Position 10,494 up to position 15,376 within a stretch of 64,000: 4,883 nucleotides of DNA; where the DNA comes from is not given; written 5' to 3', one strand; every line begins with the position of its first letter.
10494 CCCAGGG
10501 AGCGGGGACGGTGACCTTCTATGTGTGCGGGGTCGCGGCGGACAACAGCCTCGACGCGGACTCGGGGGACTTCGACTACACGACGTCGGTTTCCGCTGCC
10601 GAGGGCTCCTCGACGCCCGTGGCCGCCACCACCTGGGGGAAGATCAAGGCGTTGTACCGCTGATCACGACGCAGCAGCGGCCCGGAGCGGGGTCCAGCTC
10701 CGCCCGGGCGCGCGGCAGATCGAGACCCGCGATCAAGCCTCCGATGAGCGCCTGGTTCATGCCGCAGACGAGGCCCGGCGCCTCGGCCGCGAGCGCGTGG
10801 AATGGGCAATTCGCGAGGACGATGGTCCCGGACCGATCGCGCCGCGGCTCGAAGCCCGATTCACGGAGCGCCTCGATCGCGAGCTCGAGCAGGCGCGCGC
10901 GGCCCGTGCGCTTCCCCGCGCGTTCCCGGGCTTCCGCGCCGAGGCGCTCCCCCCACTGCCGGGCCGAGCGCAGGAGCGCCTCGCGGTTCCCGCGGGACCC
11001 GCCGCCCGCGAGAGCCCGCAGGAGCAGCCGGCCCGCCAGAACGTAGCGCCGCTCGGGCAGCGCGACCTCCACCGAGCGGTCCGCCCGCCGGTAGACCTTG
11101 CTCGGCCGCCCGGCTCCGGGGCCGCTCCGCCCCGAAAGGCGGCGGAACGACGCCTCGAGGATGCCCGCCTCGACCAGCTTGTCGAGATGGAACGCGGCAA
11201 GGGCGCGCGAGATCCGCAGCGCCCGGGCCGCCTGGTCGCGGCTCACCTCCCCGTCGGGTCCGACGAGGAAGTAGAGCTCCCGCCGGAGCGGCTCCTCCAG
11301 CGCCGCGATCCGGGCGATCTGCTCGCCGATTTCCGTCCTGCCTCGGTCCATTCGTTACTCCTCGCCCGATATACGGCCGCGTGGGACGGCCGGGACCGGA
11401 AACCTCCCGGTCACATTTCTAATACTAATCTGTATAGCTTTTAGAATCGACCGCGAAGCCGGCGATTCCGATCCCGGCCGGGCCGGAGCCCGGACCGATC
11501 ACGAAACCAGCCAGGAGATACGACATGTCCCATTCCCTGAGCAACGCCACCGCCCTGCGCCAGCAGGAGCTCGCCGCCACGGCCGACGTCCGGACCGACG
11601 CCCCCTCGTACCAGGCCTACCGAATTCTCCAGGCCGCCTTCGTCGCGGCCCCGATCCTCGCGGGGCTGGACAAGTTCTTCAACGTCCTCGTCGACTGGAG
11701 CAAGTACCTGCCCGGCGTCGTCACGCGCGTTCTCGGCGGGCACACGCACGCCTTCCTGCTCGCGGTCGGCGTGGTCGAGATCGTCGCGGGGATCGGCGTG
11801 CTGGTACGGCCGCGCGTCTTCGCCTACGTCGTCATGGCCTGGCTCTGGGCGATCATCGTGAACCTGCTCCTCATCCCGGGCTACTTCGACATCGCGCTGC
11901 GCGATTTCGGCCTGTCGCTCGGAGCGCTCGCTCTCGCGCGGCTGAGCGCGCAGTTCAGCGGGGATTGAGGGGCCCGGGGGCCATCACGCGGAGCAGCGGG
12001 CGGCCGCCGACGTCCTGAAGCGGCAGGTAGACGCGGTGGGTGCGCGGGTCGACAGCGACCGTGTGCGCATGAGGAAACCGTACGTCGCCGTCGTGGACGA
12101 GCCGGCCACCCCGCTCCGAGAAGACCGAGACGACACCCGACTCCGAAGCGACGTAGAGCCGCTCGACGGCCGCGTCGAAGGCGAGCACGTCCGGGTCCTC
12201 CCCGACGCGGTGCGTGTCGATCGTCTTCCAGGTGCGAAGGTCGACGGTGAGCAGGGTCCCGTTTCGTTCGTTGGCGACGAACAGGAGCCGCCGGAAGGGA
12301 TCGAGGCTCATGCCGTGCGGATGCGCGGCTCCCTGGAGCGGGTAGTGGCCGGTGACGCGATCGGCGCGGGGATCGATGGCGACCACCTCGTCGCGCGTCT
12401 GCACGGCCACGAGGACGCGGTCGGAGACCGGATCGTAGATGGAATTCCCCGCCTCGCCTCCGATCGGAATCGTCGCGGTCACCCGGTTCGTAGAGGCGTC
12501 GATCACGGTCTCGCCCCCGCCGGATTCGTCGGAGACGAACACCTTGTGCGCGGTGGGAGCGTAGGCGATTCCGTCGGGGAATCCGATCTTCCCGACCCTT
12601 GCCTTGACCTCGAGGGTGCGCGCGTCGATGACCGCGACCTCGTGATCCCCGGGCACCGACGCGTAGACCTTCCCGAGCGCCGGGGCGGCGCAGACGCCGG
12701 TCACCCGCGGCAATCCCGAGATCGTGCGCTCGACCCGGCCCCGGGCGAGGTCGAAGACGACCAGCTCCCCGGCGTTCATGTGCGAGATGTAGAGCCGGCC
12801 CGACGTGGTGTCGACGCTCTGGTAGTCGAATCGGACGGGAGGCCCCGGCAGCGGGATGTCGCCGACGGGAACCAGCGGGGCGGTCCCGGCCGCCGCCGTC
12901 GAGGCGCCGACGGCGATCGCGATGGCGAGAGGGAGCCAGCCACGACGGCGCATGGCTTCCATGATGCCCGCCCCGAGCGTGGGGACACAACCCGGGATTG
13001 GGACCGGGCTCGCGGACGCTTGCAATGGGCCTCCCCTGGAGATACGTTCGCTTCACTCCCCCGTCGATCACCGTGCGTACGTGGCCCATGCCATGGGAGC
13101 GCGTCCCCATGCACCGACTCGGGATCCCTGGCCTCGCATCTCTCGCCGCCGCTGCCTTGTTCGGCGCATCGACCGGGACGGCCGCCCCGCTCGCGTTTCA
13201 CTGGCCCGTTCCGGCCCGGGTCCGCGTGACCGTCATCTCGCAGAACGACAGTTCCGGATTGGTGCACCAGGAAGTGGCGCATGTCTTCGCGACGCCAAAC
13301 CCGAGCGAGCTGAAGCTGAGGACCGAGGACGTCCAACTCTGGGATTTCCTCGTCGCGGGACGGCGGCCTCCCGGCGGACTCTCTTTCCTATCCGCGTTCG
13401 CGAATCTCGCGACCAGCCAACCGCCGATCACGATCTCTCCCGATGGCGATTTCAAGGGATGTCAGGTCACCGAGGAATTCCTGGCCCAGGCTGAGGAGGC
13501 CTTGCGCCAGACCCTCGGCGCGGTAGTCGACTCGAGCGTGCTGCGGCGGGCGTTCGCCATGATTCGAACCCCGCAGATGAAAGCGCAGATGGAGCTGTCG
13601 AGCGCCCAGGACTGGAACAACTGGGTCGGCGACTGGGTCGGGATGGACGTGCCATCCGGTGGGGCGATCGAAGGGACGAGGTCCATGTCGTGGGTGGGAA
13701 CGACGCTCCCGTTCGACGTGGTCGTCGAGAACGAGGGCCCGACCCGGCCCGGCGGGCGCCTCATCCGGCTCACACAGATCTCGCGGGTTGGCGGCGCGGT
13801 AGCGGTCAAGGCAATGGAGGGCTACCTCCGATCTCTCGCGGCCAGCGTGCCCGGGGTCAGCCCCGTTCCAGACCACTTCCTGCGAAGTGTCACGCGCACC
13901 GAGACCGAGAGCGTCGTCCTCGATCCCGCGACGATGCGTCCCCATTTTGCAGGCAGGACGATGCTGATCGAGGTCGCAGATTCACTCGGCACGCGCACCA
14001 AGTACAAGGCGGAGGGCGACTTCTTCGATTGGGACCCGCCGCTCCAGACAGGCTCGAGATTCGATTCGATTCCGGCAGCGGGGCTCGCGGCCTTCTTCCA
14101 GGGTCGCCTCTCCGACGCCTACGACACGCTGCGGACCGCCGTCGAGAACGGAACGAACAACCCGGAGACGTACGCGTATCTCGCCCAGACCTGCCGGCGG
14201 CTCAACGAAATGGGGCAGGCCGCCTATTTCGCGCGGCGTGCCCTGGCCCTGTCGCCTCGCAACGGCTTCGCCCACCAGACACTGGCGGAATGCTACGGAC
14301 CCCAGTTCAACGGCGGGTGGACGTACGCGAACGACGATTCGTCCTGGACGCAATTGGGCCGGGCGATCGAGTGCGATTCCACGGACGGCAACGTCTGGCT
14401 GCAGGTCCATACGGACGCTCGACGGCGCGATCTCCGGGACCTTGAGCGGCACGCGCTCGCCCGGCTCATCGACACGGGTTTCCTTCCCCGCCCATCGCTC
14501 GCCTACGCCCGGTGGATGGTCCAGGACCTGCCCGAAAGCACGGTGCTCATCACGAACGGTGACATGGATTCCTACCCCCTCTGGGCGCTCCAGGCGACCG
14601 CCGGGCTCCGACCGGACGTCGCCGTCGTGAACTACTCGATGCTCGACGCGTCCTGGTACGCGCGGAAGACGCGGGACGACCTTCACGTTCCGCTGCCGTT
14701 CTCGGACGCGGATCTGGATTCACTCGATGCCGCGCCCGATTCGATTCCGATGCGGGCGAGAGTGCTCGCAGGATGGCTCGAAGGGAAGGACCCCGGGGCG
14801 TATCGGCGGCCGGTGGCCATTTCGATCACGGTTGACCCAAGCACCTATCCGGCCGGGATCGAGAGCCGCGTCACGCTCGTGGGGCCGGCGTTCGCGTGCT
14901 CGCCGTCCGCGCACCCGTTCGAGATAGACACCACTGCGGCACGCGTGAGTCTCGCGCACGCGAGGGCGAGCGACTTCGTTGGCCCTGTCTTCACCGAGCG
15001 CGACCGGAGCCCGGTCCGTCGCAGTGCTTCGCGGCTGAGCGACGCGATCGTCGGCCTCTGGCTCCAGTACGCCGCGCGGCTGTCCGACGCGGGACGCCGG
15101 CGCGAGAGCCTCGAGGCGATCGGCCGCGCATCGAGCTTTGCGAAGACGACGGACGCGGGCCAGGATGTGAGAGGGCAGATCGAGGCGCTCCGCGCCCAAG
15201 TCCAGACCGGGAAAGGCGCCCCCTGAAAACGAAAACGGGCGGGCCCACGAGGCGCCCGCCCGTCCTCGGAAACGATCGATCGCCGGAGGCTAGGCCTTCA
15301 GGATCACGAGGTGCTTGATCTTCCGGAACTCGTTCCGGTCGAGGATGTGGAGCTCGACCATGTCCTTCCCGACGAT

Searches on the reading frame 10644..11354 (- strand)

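Call 17: search_protein_families(library=pfam, proteins=[window:10644-11354:-], max_evalue=0.0001)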
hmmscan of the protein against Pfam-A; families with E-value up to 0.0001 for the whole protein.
window:10644-11354:- (236 aa): 1 family
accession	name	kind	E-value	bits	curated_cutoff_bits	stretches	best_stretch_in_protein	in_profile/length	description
PF12840.13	HTH_20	-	8.7e-07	29.3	27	1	19-67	1-49/51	Helix-turn-helix domain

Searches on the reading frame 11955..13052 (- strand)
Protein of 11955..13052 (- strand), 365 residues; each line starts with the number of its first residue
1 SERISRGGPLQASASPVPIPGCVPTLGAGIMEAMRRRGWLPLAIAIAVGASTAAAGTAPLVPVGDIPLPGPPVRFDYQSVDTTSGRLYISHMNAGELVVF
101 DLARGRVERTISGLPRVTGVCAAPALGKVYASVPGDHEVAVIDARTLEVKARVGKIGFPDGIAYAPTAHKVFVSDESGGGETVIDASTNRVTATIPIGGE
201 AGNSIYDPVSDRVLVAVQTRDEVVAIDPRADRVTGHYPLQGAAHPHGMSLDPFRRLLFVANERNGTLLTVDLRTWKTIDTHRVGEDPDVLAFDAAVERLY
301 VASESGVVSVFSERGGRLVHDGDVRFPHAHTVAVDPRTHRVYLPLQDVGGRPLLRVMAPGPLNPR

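Call 17: search_protein_families(library=pfam, proteins=[window:11955-13052:-], max_evalue=0.0001)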
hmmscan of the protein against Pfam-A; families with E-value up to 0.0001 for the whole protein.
window:11955-13052:- (365 aa): 1 family
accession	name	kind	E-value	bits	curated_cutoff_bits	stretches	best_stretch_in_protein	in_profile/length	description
PF25174.1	Beta-prop_THOC3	-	1.8e-07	30.9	305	0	207-339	55-184/272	THOC3 beta-propeller domain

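Call 61: search_protein_families(library=ncbifam, proteins=[window:11955-13052:-], max_evalue=0.01)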
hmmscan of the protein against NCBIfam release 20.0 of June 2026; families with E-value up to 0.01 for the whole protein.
window:11955-13052:- (365 aa): 6 families
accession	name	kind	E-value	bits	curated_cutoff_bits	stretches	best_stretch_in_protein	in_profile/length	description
TIGR03866.1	PQQ_ABC_repeats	subfamily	1.8e-18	66.7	287.3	2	83-200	9-126/310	PQQ-dependent catabolism-associated beta-propeller protein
TIGR02276.1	beta_rpt_yvtn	repeat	3.3e-15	55.8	27.85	1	170-199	5-34/42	beta-propeller repeat protein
NF052280.1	7_blade_YncE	equivalog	4.1e-15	55.4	400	2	79-174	222-316/338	7-bladed beta-propeller protein YncE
NF052340.1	hydrazine_beta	equivalog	1.6e-06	27.4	560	0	210-303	44-135/372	hydrazine synthase subunit beta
NF052342.1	hydrazine_BC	exception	1.7e-06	26.5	1250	0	212-303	52-141/690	hydrazine synthase subunit beta-gamma fusion subunit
NF052460.1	L-NosZ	equivalog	0.00064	18.3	700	0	74-238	88-255/480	clade III lactonase-type nitrous-oxide reductase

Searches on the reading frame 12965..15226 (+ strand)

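Call 17: search_protein_families(library=pfam, proteins=[window:12965-15226:+], max_evalue=0.0001)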
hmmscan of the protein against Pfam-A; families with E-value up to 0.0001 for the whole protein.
window:12965-15226:+ (753 aa): 1 family
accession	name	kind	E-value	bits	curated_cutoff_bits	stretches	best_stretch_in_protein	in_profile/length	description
PF13431.12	TPR_17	-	2.6e-05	24.6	24.4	0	423-445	2-24/34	Tetratricopeptide repeat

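Call 61: search_protein_families(library=ncbifam, proteins=[window:12965-15226:+], max_evalue=0.01)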
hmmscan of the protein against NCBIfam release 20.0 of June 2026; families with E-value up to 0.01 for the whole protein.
window:12965-15226:+ (753 aa): 1 family
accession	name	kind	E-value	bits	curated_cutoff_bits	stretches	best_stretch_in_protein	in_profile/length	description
TIGR02521.1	type_IV_pilW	equivalog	0.0015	18.1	154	1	377-435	42-100/234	type IV pilus biogenesis/stability protein PilW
